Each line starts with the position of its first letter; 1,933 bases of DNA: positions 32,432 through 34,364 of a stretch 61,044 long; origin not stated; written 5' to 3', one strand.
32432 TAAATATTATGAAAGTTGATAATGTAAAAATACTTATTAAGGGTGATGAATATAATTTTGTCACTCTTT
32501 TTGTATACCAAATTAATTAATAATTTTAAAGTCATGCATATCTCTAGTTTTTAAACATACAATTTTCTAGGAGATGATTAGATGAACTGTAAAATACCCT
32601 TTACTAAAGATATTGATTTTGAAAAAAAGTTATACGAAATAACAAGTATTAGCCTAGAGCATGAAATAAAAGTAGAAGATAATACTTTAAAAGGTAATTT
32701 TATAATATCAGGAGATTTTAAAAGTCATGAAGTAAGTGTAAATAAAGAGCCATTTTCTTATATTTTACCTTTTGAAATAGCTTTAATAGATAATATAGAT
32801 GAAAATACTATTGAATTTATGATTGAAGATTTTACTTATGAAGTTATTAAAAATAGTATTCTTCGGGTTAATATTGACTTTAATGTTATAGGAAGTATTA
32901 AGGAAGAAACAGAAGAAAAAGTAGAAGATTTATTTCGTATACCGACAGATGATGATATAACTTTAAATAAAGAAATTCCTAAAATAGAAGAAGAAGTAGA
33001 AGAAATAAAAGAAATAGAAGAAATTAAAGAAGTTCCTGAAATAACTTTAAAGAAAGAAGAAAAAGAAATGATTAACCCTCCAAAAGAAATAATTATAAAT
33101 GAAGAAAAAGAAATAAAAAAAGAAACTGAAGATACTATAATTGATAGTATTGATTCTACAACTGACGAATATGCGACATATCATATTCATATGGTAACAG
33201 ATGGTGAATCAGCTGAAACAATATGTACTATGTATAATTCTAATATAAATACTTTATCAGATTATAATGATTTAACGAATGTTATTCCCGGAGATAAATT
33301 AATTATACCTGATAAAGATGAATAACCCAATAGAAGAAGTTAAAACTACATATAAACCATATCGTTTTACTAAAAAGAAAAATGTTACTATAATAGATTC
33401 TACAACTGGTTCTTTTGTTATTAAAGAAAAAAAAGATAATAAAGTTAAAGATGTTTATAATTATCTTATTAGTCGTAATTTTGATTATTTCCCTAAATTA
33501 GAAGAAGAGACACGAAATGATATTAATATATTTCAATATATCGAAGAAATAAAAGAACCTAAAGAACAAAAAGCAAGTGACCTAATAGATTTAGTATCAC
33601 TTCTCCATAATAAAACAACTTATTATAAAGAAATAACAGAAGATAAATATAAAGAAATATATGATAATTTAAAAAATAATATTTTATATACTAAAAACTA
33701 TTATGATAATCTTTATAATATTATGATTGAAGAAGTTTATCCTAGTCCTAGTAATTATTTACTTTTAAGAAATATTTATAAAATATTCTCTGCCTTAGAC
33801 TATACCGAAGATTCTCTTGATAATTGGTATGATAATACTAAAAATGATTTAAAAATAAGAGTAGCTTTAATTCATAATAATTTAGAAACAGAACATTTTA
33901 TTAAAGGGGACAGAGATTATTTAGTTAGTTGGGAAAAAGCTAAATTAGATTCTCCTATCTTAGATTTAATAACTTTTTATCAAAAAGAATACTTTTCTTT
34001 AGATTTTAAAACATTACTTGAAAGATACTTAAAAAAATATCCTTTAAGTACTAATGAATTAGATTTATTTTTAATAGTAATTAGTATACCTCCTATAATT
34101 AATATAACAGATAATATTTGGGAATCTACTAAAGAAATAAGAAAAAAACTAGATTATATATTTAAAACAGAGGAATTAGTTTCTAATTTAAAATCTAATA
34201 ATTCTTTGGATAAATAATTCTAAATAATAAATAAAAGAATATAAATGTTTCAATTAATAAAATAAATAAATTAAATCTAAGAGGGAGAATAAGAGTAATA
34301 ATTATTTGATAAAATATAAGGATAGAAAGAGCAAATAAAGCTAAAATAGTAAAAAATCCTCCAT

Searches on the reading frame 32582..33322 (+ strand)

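Call 4: search_protein_families(library=pfam, proteins=[window:32582-33322:+], max_evalue=0.1)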
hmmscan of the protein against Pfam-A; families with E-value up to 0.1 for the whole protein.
window:32582-33322:+ (247 aa): 2 families
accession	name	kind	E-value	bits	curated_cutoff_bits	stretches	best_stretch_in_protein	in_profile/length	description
PF01476.26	LysM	-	0.00056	20.2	20.9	1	203-243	1-43/43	LysM domain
PF20918.2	SPOCS_spoVID-N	-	0.034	14.4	27.1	1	6-104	4-131/132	SPOCS_spoVID-N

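Call 7: search_protein_families(library=ncbifam, proteins=[window:32582-33322:+], max_evalue=0.1)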
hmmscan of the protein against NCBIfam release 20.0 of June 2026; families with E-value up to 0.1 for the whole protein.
window:32582-33322:+ (247 aa): 1 family
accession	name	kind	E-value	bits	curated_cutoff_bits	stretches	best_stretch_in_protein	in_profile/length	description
NF005997.1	PRK08124.1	equivalog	0.0073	15.3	340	1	146-227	54-138/259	flagellar motor stator protein MotA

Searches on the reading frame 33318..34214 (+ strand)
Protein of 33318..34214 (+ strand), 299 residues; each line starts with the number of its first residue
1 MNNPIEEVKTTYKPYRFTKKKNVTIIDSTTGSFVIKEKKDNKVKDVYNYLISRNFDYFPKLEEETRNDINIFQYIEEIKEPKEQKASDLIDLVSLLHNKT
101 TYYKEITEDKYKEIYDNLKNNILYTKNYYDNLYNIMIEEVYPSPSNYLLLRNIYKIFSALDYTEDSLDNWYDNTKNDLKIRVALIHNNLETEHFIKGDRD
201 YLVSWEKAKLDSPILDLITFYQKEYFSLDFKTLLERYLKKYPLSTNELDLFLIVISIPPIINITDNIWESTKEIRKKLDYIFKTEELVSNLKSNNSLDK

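Call 4: search_protein_families(library=pfam, proteins=[window:33318-34214:+], max_evalue=0.1)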
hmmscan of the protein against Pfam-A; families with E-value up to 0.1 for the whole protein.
window:33318-34214:+ (299 aa): 0 families

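Call 7: search_protein_families(library=ncbifam, proteins=[window:33318-34214:+], max_evalue=0.1)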
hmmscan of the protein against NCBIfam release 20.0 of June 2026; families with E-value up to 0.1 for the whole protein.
window:33318-34214:+ (299 aa): 1 family
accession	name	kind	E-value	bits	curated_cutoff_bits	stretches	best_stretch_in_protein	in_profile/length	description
TIGR02904.1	spore_ysxE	equivalog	8.6e-26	90.9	263.55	1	78-262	92-284/309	spore coat protein YsxE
